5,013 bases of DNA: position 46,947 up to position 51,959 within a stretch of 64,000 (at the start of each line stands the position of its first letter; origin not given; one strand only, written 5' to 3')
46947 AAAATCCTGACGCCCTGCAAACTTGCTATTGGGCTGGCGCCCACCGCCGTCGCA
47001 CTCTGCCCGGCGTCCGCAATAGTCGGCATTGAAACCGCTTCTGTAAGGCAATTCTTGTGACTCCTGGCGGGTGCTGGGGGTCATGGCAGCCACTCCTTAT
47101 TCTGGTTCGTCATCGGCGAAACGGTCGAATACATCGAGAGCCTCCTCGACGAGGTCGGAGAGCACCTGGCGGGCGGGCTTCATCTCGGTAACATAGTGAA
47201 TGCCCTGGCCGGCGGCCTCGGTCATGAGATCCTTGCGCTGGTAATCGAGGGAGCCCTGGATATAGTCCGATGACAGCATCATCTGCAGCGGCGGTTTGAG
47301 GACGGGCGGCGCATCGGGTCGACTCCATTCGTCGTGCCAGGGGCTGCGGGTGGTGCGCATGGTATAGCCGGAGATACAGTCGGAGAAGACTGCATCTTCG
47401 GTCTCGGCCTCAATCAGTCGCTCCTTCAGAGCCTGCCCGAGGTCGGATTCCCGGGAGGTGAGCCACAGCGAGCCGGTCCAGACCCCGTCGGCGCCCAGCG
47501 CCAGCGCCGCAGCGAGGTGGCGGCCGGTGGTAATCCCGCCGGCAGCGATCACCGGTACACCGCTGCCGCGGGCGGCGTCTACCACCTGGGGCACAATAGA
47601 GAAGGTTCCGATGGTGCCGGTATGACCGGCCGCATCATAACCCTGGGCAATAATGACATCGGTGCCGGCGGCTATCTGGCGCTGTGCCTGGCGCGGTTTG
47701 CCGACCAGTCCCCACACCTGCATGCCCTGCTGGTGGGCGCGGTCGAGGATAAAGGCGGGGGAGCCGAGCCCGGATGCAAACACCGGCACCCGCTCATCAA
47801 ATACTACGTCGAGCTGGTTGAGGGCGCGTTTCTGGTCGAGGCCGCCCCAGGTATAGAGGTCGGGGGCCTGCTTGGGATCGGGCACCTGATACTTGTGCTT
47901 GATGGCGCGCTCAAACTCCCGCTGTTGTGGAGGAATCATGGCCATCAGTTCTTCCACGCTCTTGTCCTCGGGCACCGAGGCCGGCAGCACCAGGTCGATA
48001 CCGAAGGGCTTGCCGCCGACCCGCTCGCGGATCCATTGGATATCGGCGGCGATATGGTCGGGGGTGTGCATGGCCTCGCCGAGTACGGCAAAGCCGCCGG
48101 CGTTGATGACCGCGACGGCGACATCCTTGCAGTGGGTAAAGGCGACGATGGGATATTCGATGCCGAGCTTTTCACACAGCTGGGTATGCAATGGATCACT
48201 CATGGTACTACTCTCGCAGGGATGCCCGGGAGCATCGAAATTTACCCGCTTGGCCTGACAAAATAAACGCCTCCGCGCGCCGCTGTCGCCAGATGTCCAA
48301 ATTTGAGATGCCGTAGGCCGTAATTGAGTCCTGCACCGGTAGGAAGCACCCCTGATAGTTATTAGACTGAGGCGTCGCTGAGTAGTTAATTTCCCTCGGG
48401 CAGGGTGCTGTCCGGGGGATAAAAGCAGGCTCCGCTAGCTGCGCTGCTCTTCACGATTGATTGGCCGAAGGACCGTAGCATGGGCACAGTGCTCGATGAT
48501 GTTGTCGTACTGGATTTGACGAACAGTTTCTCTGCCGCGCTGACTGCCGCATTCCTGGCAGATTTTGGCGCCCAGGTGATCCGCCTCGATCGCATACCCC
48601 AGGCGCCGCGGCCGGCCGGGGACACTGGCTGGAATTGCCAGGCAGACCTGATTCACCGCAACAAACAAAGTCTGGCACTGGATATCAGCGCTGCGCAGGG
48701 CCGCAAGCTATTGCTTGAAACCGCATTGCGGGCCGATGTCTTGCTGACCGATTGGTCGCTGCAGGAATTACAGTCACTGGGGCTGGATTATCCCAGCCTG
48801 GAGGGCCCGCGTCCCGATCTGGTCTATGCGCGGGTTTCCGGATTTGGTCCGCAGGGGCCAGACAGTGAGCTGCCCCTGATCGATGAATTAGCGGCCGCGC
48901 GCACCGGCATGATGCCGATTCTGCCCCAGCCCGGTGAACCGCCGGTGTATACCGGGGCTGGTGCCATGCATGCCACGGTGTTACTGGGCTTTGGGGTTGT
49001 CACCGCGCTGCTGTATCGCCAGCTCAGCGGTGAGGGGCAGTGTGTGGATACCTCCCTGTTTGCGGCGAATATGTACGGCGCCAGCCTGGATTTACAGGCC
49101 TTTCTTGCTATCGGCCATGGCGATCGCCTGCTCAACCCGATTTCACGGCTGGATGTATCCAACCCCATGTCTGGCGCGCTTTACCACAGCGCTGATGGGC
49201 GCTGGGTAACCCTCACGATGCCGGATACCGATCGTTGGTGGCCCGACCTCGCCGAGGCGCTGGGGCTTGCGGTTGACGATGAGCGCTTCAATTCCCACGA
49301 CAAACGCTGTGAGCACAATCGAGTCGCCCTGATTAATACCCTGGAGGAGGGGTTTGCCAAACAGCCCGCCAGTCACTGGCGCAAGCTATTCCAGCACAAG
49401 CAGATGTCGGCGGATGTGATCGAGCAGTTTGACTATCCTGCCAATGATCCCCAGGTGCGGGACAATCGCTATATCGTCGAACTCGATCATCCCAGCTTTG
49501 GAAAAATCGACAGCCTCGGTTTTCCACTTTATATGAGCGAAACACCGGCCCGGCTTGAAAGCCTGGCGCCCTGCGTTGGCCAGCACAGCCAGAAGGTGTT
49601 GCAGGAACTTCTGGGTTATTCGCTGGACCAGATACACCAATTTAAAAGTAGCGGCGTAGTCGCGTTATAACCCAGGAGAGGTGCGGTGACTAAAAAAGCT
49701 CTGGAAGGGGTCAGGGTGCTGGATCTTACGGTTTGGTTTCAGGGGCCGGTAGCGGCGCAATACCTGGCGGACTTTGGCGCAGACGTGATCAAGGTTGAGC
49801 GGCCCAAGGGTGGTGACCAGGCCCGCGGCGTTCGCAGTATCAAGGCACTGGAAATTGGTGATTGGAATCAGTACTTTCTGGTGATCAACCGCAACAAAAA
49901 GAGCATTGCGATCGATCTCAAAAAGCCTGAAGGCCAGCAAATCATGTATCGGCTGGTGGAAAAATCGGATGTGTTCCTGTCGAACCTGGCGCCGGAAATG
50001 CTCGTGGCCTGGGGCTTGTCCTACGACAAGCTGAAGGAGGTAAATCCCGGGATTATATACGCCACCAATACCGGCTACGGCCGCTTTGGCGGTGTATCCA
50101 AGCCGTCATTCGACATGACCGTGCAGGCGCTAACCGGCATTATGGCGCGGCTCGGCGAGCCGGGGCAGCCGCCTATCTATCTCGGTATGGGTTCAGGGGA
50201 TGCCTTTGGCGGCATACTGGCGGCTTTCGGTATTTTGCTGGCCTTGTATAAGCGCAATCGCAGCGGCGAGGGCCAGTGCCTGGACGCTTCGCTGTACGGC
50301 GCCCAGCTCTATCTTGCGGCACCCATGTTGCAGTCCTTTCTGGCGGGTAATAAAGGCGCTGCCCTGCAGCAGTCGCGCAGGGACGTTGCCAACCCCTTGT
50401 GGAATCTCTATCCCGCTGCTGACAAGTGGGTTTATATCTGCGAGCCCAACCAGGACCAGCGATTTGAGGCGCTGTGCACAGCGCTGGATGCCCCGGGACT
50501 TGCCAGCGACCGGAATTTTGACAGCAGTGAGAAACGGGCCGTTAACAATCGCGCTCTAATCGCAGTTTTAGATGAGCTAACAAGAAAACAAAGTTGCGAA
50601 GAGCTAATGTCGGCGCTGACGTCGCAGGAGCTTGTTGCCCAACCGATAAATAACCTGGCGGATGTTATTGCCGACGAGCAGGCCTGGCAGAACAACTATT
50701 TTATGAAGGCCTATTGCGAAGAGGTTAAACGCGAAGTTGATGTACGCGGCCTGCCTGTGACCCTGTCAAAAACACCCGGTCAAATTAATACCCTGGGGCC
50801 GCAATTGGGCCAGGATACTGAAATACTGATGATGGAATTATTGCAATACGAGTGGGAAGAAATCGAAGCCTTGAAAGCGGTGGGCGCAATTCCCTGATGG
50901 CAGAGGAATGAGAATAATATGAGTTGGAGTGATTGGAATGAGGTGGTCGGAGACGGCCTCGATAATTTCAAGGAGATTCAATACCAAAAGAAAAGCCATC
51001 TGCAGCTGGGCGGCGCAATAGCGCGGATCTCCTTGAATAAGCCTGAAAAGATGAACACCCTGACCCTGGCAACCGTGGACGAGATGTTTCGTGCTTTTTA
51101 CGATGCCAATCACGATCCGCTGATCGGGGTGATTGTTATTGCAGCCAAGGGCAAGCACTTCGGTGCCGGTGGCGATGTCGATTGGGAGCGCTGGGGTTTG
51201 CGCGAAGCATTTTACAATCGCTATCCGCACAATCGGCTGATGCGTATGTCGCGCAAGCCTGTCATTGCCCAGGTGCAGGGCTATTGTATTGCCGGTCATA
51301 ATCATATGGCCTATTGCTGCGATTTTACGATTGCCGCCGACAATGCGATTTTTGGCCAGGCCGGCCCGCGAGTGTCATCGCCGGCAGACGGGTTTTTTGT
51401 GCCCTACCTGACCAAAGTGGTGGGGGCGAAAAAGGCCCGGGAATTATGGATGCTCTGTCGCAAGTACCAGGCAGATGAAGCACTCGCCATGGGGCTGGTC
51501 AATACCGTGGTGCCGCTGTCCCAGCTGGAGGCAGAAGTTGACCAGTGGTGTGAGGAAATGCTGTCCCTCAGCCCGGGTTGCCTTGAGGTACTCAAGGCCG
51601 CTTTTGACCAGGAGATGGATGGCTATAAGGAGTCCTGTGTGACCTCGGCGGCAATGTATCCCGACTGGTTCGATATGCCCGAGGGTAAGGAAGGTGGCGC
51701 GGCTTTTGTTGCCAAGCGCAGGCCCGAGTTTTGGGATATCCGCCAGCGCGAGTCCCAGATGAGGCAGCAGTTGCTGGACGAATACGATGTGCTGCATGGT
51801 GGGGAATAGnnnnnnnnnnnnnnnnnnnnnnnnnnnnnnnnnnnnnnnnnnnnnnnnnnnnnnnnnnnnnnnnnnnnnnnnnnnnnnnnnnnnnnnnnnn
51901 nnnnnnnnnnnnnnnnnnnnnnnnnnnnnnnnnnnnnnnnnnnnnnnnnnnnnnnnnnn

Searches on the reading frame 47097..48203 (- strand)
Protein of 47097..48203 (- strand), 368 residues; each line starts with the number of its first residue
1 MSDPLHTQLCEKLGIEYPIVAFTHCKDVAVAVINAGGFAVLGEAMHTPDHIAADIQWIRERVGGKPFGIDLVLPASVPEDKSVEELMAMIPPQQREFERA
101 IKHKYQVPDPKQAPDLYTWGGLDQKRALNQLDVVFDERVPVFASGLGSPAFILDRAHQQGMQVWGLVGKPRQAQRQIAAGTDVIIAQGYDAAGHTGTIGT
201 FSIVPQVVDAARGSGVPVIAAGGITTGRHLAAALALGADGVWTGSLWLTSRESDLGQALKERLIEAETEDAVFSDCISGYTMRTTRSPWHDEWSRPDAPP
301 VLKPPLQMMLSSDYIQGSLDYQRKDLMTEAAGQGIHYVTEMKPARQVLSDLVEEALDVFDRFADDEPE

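Call 9: search_protein_families(library=pfam, proteins=[window:47097-48203:-])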
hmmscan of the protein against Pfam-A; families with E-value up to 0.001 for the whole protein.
window:47097-48203:- (368 aa): 3 families
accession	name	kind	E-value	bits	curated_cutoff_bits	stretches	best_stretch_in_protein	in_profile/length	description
PF03060.21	NMO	-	4.1e-49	168.2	28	1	9-354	4-331/331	Nitronate monooxygenase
PF01070.24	FMN_dh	-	3.1e-09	36.8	24.9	1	169-249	228-307/350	FMN-dependent dehydrogenase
PF00478.31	IMPDH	-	1.5e-08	34.5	25.6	1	199-254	191-246/345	IMP dehydrogenase / GMP reductase domain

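Call 64: search_protein_families(library=ncbifam, proteins=[window:47097-48203:-], max_evalue=0.00001)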
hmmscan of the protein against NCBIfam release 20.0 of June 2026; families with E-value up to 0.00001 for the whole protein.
window:47097-48203:- (368 aa): 4 families
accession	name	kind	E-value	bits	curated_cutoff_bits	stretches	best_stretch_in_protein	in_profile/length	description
TIGR03151.1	enACPred_II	equivalog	1.1e-46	159.6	453.1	2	131-361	80-306/307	enoyl-[acyl-carrier-protein] reductase FabK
TIGR03966.1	actino_HemFlav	equivalog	7.5e-08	31.5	470.85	0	167-249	255-336/385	pre-mycofactocin synthase MftD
TIGR01302.1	IMP_dehydrog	equivalog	1.8e-07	30.4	481.5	1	200-253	312-365/450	IMP dehydrogenase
TIGR02814.1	pfaD_fam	subfamily_domain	2.1e-07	30.1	449.25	0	174-273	177-282/444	PfaD family polyunsaturated fatty acid/polyketide biosynthesis protein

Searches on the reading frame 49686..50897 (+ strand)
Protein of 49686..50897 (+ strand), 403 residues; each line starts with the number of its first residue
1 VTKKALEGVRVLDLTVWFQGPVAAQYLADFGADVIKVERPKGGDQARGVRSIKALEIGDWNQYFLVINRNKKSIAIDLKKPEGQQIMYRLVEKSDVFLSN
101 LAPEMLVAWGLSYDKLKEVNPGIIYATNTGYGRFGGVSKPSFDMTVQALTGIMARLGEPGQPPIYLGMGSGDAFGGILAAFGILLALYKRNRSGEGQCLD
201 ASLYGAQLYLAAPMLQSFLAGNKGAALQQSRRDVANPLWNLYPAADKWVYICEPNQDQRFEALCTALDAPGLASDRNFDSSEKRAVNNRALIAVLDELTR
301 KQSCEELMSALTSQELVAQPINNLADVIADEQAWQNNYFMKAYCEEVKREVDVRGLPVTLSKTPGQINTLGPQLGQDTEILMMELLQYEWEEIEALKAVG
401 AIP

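Call 9: search_protein_families(library=pfam, proteins=[window:49686-50897:+])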
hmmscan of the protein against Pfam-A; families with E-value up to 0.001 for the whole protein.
window:49686-50897:+ (403 aa): 1 family
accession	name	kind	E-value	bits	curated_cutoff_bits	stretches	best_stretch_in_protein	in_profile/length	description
PF02515.22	CoA_transf_3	-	1e-105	354.3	23.3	1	6-378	1-366/366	CoA-transferase family III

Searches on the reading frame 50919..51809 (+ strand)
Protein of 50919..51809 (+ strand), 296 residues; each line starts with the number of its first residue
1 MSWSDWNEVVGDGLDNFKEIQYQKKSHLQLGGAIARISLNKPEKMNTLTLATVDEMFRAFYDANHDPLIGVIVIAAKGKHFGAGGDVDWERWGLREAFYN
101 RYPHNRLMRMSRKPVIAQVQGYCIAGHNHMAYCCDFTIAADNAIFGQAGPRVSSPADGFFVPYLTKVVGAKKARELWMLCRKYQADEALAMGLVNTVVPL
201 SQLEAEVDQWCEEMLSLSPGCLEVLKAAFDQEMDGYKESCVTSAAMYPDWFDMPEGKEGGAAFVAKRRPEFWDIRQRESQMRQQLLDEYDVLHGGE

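Call 9: search_protein_families(library=pfam, proteins=[window:50919-51809:+])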
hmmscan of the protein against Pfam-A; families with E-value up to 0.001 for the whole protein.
window:50919-51809:+ (296 aa): 2 families
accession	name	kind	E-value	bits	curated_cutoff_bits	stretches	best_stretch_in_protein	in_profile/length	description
PF00378.25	ECH_1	-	3.9e-53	180.8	27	1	32-272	4-249/251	Enoyl-CoA hydratase/isomerase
PF16113.10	ECH_2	-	2.3e-15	57.4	27.2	1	35-212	2-186/335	Enoyl-CoA hydratase/isomerase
